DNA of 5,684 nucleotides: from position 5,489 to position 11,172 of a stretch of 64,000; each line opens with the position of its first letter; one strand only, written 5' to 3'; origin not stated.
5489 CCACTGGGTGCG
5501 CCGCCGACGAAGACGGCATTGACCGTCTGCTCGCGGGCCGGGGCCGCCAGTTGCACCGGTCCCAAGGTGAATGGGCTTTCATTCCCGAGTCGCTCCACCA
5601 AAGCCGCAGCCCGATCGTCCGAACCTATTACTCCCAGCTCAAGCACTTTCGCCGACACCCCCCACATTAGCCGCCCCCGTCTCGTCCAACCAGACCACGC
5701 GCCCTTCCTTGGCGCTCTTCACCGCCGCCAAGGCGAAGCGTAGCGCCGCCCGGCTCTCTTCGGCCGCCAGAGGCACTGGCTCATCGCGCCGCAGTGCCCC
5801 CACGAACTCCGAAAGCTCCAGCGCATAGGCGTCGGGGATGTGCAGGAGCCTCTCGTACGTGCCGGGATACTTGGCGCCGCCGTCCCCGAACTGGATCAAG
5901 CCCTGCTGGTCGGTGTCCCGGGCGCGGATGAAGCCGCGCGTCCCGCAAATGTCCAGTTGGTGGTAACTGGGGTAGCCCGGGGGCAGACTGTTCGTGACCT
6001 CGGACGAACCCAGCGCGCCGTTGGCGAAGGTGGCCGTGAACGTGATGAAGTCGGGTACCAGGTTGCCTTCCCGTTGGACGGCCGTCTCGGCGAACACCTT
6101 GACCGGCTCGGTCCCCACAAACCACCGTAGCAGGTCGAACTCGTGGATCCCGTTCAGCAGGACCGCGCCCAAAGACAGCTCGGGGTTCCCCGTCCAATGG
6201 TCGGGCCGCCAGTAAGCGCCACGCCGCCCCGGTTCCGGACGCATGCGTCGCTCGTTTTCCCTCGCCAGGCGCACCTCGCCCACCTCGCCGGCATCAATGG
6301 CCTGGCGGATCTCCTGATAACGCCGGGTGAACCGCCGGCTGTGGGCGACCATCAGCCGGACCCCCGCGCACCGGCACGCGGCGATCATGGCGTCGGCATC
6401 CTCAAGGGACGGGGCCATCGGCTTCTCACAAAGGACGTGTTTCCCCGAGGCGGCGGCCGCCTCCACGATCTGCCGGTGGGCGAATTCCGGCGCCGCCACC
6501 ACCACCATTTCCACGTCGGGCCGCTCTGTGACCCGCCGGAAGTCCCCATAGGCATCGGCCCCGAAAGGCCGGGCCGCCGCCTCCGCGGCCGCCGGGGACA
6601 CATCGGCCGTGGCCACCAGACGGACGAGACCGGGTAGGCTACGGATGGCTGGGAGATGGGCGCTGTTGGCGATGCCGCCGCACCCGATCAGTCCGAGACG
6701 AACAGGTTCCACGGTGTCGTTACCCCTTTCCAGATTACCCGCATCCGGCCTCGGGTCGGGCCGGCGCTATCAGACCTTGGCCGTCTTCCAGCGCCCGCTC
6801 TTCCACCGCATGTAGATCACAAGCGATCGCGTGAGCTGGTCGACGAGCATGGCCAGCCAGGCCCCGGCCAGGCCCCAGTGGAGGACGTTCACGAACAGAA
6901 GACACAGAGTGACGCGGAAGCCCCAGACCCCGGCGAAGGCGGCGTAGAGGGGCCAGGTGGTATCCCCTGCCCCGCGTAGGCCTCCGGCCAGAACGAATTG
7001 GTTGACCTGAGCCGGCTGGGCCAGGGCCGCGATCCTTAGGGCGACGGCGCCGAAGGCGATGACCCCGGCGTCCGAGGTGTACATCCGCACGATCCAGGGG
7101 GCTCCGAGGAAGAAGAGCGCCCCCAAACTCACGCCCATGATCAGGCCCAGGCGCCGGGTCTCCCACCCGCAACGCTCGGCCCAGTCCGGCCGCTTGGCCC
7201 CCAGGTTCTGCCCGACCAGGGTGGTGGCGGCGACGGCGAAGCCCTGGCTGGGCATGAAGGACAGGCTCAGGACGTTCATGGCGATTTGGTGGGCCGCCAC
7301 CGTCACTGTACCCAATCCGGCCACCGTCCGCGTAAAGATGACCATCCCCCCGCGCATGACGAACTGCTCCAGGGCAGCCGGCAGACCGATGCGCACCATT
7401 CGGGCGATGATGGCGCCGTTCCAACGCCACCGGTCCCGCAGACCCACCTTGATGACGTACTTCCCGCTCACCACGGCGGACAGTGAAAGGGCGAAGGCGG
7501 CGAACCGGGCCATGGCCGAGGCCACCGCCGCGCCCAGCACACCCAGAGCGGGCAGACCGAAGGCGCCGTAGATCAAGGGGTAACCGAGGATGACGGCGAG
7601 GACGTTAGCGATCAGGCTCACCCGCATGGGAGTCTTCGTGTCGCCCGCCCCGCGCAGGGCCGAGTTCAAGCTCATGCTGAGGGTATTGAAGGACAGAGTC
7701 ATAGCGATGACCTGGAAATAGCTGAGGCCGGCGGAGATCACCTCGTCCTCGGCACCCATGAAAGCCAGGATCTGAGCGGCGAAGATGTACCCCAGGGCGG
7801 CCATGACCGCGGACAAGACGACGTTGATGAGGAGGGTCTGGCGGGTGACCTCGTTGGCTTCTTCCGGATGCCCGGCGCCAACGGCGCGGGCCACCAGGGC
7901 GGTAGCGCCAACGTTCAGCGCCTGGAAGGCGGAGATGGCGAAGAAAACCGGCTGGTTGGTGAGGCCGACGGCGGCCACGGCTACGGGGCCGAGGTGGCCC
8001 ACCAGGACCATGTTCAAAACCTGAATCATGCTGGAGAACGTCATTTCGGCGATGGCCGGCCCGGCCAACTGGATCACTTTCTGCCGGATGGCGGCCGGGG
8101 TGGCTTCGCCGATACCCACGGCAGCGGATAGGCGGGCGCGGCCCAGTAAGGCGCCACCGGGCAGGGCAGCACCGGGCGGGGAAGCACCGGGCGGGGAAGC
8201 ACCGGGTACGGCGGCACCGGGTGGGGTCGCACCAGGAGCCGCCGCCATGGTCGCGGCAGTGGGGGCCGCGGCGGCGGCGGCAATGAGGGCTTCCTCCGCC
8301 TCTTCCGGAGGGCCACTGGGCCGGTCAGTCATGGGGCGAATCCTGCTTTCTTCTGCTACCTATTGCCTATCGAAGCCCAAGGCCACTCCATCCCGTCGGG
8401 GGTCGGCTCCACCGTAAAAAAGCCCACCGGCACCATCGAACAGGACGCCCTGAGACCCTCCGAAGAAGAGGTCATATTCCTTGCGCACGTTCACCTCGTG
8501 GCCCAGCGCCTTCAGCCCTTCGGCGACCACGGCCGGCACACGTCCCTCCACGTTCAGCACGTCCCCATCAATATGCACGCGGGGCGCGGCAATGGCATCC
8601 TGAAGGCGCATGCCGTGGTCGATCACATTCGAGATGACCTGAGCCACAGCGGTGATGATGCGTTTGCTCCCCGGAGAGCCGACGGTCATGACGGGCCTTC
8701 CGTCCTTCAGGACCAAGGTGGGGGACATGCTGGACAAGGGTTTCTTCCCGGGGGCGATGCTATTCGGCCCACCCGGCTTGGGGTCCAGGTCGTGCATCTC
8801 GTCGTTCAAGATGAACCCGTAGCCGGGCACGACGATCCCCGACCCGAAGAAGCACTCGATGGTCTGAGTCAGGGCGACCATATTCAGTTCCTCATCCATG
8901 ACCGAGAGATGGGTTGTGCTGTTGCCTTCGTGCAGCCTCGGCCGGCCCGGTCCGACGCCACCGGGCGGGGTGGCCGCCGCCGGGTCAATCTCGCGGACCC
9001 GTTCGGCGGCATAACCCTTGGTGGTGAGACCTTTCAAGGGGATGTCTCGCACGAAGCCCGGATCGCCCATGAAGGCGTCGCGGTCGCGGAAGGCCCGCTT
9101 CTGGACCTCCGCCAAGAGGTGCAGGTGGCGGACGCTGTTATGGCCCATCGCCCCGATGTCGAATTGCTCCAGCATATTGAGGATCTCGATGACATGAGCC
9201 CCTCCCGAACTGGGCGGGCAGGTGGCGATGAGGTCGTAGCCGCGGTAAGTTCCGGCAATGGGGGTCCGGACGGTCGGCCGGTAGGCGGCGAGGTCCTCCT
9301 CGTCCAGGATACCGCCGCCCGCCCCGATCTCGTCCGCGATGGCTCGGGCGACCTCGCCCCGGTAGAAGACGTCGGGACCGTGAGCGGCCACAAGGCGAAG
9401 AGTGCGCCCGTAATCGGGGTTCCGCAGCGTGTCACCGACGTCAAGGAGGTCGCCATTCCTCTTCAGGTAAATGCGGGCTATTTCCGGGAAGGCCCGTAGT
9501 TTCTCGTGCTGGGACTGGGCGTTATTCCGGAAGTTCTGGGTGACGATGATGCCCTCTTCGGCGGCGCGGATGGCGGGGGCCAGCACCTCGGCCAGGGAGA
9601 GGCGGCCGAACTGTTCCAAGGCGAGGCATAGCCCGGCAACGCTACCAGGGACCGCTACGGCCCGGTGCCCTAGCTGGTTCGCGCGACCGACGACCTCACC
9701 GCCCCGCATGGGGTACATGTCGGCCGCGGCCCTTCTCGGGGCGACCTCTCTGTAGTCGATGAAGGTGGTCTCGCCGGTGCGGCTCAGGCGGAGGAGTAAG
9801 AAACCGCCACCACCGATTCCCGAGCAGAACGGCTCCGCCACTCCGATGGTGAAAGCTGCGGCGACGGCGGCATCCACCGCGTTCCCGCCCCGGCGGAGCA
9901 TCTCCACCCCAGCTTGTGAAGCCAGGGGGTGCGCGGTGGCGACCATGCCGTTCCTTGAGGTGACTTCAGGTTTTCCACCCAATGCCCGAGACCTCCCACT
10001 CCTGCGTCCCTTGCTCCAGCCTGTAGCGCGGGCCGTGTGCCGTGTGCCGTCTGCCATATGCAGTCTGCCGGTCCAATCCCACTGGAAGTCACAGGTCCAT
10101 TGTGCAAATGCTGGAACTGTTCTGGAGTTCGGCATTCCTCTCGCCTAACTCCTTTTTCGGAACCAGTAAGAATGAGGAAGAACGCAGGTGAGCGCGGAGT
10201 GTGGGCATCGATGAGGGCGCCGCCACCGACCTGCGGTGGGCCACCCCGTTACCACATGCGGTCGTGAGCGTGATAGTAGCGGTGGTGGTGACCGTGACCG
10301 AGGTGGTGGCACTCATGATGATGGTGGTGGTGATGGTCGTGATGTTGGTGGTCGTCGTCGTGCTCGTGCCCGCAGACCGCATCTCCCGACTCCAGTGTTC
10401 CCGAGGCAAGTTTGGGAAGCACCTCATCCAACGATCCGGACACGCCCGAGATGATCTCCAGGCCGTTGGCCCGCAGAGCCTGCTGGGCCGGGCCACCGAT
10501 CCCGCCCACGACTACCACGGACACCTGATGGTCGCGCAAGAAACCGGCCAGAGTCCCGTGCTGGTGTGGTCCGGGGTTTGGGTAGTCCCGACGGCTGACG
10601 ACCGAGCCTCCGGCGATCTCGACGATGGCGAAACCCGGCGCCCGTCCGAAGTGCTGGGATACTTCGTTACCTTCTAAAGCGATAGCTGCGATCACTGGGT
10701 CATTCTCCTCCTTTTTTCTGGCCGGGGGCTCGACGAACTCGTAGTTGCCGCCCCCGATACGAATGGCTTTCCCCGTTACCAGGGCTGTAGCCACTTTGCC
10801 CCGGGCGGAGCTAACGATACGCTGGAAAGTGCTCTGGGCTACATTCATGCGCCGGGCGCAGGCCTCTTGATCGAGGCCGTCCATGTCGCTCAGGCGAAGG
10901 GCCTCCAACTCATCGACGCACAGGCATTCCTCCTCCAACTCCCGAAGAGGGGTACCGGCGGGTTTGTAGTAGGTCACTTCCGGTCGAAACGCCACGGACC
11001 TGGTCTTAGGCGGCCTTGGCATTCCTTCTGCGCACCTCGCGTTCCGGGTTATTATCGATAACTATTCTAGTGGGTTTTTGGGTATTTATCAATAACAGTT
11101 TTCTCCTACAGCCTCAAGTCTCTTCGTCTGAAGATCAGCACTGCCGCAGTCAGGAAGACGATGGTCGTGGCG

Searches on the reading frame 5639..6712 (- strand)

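Call 45: search_protein_families(library=pfam, proteins=[window:5639-6712:-], max_evalue=0.00001)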
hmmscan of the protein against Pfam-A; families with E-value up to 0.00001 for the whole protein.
window:5639-6712:- (357 aa): 3 families
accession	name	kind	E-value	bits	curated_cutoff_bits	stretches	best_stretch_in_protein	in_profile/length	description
PF01408.29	GFO_IDH_MocA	-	1.5e-27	97.1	24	1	5-124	2-120/120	Oxidoreductase family, NAD-binding Rossmann fold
PF22725.1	GFO_IDH_MocA_C3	-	1.6e-24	86.7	27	1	132-262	1-123/124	GFO/IDH/MocA C-terminal domain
PF02894.22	GFO_IDH_MocA_C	-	2.8e-23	83.3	22.9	1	136-340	1-216/218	Oxidoreductase family, C-terminal alpha/beta domain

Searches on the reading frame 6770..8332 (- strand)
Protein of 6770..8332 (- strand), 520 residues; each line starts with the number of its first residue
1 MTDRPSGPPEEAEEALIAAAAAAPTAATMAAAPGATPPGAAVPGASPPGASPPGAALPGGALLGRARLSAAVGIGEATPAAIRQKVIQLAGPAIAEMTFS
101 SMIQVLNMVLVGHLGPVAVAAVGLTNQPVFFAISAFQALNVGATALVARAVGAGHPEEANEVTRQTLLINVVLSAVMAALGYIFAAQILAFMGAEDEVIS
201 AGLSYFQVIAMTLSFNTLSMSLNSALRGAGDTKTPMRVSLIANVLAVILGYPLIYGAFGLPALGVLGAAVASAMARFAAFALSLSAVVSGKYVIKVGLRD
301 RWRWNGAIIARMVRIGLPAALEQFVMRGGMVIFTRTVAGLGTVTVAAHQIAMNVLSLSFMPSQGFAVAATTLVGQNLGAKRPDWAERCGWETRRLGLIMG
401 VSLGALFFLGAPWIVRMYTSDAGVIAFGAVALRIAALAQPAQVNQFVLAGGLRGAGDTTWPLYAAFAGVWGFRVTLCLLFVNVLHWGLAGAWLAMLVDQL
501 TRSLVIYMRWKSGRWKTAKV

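Call 45: search_protein_families(library=pfam, proteins=[window:6770-8332:-], max_evalue=0.00001)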
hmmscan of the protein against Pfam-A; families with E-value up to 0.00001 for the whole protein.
window:6770-8332:- (520 aa): 1 family
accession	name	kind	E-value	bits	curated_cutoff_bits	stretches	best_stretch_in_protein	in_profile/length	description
PF01554.23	MatE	-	2.6e-68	229.2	24.9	2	92-251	1-160/161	MatE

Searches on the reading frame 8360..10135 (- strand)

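Call 45: search_protein_families(library=pfam, proteins=[window:8360-10135:-], max_evalue=0.00001)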
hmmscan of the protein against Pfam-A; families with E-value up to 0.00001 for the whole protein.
window:8360-10135:- (591 aa): 1 family
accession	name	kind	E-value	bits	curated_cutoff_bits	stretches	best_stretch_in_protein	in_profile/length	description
PF01019.26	G_glu_transpept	-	3.6e-165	551.1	27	1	78-583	2-512/512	Gamma-glutamyltranspeptidase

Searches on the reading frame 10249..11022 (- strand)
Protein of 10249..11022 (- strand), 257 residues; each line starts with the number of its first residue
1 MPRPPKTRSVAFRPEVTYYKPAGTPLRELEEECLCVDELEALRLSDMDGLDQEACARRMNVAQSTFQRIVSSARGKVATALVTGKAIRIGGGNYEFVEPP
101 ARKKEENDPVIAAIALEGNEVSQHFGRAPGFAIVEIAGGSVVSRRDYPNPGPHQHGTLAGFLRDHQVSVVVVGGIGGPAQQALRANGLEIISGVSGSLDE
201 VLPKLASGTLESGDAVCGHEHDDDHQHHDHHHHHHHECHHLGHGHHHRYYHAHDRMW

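Call 45: search_protein_families(library=pfam, proteins=[window:10249-11022:-], max_evalue=0.00001)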
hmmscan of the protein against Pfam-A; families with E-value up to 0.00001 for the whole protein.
window:10249-11022:- (257 aa): 2 families
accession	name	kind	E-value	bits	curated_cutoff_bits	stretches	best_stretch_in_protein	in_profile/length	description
PF02579.22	Nitro_FeMo-Co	-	1.4e-22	80.3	26.3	1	118-205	2-92/94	Dinitrogenase iron-molybdenum cofactor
PF02001.22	DUF134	-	1.9e-19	70.5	27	1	3-95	6-96/98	Protein of unknown function DUF134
